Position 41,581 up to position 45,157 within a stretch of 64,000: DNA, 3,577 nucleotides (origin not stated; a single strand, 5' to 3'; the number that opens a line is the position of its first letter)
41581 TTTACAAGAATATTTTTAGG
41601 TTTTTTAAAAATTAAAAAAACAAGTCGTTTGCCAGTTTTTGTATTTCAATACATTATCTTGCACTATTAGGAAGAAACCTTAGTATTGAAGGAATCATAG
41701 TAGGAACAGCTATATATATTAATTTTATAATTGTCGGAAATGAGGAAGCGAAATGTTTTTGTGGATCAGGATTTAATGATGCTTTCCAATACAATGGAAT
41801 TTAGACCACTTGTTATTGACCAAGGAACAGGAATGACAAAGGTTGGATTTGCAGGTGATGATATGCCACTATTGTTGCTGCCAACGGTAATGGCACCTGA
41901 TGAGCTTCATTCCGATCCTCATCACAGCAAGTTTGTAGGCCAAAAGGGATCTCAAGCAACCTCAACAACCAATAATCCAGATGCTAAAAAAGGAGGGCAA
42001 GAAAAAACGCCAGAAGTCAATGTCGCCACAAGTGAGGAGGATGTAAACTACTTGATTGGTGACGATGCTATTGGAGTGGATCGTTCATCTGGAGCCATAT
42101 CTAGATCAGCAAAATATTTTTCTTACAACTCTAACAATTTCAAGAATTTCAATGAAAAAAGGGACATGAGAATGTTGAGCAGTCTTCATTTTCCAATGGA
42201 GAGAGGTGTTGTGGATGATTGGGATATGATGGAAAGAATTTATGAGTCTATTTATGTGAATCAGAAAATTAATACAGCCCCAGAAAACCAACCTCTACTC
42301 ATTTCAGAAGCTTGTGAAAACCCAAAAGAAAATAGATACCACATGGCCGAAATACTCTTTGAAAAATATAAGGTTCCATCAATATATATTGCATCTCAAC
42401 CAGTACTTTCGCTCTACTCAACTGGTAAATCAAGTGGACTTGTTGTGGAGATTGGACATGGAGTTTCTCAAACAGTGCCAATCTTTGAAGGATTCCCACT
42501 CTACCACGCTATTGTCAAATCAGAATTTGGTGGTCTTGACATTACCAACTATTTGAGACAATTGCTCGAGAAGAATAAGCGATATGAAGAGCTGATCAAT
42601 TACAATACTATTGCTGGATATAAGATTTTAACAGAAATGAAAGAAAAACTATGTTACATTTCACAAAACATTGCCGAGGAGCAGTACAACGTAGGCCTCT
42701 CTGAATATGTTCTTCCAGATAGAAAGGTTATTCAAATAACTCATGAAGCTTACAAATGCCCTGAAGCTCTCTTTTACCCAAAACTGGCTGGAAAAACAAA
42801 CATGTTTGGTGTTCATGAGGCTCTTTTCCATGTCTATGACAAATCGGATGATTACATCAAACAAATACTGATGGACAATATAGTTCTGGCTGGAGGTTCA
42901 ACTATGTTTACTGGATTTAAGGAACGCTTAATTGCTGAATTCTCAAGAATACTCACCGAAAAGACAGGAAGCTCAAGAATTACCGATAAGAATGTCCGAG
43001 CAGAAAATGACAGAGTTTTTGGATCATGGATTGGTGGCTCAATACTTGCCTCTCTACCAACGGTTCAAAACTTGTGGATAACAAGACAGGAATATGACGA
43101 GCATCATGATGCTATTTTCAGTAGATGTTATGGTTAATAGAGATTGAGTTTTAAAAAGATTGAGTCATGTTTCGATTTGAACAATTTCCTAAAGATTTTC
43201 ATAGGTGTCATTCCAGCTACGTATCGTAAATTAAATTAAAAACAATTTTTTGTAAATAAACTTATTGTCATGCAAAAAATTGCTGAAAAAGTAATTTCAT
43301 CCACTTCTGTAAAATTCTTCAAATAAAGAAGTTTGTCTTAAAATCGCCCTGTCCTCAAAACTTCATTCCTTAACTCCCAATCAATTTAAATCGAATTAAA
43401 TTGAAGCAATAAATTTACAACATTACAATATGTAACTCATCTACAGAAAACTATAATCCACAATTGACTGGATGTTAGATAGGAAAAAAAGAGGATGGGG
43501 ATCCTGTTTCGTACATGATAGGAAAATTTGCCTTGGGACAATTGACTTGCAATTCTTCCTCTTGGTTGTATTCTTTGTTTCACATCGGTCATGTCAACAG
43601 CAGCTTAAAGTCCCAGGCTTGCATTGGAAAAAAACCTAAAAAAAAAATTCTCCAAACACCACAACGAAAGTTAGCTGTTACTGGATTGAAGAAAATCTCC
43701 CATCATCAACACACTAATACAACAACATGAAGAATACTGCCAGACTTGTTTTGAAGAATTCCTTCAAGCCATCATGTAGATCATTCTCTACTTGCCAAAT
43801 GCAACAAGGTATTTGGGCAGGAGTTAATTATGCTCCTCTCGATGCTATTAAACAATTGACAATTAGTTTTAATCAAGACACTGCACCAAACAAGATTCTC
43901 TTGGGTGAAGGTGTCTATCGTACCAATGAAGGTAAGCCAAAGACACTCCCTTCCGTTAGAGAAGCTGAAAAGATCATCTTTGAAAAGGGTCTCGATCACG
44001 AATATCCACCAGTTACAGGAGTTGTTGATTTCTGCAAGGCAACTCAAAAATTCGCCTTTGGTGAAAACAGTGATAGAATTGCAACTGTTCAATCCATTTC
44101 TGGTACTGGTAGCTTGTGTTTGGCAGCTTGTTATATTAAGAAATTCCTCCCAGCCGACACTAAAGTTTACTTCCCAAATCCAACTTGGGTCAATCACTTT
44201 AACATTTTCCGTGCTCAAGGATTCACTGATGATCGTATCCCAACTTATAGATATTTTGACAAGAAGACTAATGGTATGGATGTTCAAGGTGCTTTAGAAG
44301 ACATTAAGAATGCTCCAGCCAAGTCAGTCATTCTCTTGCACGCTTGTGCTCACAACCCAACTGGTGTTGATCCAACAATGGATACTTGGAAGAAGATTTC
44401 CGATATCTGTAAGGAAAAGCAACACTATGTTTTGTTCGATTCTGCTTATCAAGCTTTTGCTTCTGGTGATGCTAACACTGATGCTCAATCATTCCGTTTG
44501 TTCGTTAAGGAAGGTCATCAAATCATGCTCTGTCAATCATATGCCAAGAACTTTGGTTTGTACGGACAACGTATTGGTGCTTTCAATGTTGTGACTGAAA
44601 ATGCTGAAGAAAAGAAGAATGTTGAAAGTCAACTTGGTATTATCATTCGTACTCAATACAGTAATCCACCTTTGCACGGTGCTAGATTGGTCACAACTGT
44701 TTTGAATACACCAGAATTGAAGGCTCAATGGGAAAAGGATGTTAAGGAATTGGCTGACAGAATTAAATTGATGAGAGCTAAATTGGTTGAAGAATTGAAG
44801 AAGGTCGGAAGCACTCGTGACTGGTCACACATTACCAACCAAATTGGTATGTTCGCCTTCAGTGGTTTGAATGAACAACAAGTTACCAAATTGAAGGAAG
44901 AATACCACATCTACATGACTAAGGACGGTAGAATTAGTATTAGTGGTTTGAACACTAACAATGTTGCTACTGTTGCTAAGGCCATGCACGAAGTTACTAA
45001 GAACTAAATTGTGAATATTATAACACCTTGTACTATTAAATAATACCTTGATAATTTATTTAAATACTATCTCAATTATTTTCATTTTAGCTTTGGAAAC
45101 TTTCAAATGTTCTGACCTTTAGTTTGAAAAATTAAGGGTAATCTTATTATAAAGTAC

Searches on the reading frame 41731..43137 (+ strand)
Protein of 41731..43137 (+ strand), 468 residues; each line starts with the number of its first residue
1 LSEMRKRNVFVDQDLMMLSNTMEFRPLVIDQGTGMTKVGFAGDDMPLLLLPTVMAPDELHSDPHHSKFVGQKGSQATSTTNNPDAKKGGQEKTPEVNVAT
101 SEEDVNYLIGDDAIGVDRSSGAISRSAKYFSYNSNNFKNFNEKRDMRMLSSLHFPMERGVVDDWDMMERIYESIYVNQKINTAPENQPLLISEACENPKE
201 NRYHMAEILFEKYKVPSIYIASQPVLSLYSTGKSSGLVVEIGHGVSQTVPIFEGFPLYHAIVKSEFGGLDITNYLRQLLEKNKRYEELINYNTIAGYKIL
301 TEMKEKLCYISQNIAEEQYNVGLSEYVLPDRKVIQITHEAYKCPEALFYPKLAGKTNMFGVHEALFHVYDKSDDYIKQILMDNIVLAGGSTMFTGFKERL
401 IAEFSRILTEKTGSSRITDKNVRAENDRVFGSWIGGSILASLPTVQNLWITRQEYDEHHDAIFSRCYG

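Call 15: search_protein_families(library=pfam, max_evalue=0.00001, proteins=[window:41731-43137:+])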
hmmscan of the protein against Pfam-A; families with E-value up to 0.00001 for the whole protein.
window:41731-43137:+ (468 aa): 1 family
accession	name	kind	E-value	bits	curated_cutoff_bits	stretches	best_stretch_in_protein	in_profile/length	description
PF00022.25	Actin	-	3.8e-96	322.6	27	1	23-465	3-408/410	Actin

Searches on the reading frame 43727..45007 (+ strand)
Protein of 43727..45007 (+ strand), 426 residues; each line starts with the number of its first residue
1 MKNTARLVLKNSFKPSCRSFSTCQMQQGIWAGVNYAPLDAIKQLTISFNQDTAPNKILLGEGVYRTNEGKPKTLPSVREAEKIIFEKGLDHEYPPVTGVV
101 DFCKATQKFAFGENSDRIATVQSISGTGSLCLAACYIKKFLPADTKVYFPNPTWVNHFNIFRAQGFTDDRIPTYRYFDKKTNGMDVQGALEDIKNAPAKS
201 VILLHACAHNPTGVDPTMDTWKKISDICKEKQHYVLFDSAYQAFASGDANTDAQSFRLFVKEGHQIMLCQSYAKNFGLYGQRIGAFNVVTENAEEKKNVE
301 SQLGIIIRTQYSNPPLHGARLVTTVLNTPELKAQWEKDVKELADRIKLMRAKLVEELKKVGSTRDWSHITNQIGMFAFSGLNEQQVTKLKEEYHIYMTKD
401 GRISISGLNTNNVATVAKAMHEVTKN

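Call 14: find_encoding_contigs(protein=window:43727-45007:+, flank=1000, max_places=3)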
Protein window:43727-45007:+ (426 aa): no gene with exactly this product is on record in the collection.

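Call 15: search_protein_families(library=pfam, max_evalue=0.00001, proteins=[window:43727-45007:+])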
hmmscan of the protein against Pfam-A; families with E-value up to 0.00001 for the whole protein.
window:43727-45007:+ (426 aa): 1 family
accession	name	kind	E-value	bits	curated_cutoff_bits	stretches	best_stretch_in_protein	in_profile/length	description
PF00155.27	Aminotran_1_2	-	9.3e-80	268.9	19.7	1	55-419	2-360/361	Aminotransferase class I and II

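Call 17: search_solved_structures(query=window:43727-45007:+, max_evalue=1e-30)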
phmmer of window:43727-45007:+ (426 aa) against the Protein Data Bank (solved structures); distinct sequences matched with E-value up to 1e-30: 81 (the best 60 are shown).
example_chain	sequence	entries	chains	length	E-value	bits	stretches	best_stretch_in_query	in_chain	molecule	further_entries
9yb6_A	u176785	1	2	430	3.3e-136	457.7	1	12-425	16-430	Aspartate aminotransferase, mitochondrial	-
8skr_A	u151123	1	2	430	7e-136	456.7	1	13-425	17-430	Aspartate aminotransferase, mitochondrial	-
5ax8_A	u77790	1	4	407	1.5e-135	455.6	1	30-425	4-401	Aspartate aminotransferase, mitochondrial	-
3hlm_A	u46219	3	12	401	5.6e-135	453.7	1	30-425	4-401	Aspartate aminotransferase, mitochondrial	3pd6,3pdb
1ama_A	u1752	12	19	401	8.1e-131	440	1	30-425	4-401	ASPARTATE AMINOTRANSFERASE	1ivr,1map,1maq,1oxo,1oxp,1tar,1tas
1aka_A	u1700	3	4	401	5.5e-130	437.2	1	30-425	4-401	ASPARTATE AMINOTRANSFERASE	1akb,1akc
2cst_A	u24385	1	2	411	9.5e-112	377.2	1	28-423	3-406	ASPARTATE AMINOTRANSFERASE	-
1aat_A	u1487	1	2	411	1.7e-111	376.3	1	28-423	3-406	CYTOSOLIC ASPARTATE AMINOTRANSFERASE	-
8z0e_A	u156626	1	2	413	1.4e-106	360.2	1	29-423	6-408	Aspartate aminotransferase, cytoplasmic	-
3wzf_A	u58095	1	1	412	1.6e-106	360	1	31-423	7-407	Aspartate aminotransferase, cytoplasmic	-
6dnd_A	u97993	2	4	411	1.6e-106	359.9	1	32-423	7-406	Aspartate aminotransferase, cytoplasmic | Glutamate oxaloacetate transaminase 1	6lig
3ii0_A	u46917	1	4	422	4.7e-106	358.4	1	42-423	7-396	Aspartate aminotransferase, cytoplasmic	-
6jpk_A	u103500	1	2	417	8.2e-106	357.6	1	30-423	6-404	Aspartate aminotransferase, cytoplasmic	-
6dna_A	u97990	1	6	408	1.1e-105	357.1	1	40-423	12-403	Aspartate aminotransferase, cytoplasmic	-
6dnb_A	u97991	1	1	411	5.6e-105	354.9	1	32-423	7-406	Aspartate aminotransferase, cytoplasmic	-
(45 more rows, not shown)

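Call 27: find_homologous_proteins(query=window:43727-45007:+, max_evalue=1e-50)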
Query window:43727-45007:+ (426 aa): 7507 proteins with E <= 1e-50 among 8000 candidates; the best 120 are listed.
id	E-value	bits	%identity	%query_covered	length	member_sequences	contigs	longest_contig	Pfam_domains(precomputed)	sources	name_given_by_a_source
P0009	1.0e-290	982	100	100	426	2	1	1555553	PF00155.28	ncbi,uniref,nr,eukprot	ncbi:aspartate aminotransferase [Naegleria gruberi]|uniref:Aspartate aminotransferase n=1 Tax=Naegle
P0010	3.7e-253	858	87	100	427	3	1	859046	PF00155.28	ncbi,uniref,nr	ncbi:hypothetical protein FDP41_011999 [Naegleria fowleri]|uniref:Aspartate aminotransferase n=1 Tax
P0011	1.3e-215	734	75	100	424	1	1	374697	PF00155.28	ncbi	ncbi:hypothetical protein ABK040_004685 [Willaertia magna]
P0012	4.8e-167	574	-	-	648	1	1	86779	PF00155.28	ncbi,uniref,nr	ncbi:hypothetical protein Tsubulata_031800 [Turnera subulata]|uniref:Aminotransferase class I/classI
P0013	6.8e-167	574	63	93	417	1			PF00155.28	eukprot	eukprot:gene12165-5655_t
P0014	1.1e-163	563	62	93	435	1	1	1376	PF00155.28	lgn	-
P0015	2.0e-163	562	65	91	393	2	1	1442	PF00155.28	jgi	-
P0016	3.4e-163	562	63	94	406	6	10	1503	PF00155.28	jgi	jgi:aspartate aminotransferase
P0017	3.9e-162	558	59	98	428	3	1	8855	PF00155.28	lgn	-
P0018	7.0e-162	557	62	96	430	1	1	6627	PF00155.28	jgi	jgi:aspartate aminotransferase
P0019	4.6e-160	551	59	95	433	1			PF00155.28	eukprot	eukprot:gb/GECH01006090.1/.p1 GENE.gb/GECH01006090.1/~~gb/GECH01006090.1/.p1 ORF type:complete len:4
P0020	1.4e-159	550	61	93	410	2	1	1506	PF00155.28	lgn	-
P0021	1.7e-159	549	60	95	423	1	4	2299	PF00155.28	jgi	jgi:aspartate aminotransferase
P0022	1.0e-158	547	62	91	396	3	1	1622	PF00155.28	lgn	-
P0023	1.2e-158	547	62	94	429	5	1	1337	PF00155.28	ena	-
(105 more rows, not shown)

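Call 28: find_encoding_contigs(protein=P0009, flank=10000, max_places=3)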
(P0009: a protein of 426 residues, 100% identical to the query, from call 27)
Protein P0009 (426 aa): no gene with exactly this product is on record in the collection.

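Call 29: find_encoding_contigs(protein=P0010, flank=10000, max_places=3)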
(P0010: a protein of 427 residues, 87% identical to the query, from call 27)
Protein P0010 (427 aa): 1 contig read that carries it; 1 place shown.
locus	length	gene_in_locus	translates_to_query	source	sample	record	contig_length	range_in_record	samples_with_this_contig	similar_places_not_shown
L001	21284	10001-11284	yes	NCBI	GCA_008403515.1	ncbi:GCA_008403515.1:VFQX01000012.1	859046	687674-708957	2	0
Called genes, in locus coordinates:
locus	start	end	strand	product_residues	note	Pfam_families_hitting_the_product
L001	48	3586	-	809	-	PF00069:Pkinase, PF07714:PK_Tyr_Ser-Thr, PF17667:Pkinase_fungal (faint)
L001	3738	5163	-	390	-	PF25480:DUF7904 (faint), PF00626:Gelsolin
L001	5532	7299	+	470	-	PF00069:Pkinase, PF07714:PK_Tyr_Ser-Thr, PF14531:Kinase-like (weak)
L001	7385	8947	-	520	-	PF01417:ENTH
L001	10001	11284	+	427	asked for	PF00155:Aminotran_1_2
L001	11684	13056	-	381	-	PF00022:Actin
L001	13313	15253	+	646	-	-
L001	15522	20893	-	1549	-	PF00005:ABC_tran, PF19055:ABC2_membrane_7, PF01061:ABC2_membrane, PF19055:ABC2_membrane_7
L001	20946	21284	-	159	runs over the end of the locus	-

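Call 30: find_encoding_contigs(protein=P0011, flank=10000, max_places=2)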
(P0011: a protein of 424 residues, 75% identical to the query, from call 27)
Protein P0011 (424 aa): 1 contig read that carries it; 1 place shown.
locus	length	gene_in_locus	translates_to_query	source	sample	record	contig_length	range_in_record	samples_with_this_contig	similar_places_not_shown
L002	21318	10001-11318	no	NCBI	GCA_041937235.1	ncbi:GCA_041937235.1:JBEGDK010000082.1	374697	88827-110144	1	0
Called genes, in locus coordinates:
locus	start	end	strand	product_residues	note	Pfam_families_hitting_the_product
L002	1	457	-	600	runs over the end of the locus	PF00069:Pkinase, PF07714:PK_Tyr_Ser-Thr, PF03109:ABC1 (weak), PF14531:Kinase-like (faint)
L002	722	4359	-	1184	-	PF17065:UPF0669 (faint)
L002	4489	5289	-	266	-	PF13893:RRM_5 (faint), PF00076:RRM_1, PF16367:RRM_7 (faint), PF00076:RRM_1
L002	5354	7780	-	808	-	PF02518:HATPase_c (weak), PF13589:HATPase_c_3, PF00183:HSP90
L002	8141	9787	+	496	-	PF00646:F-box, PF12937:F-box-like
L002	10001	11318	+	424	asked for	PF00155:Aminotran_1_2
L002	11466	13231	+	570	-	PF03055:RPE65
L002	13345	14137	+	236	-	PF00071:Ras, PF08477:Roc (weak)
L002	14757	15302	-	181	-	PF04457:MJ1316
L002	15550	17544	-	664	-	PF06472:ABC_membrane_2, PF00005:ABC_tran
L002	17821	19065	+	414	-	-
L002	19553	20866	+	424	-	PF00365:PFK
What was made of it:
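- Tried and rejected: Synteny around the aspartate aminotransferase gene in N. fowleri and W. magna shows no conserved neighbourhood, so no ortholog could be located that way (calls 29, 30).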
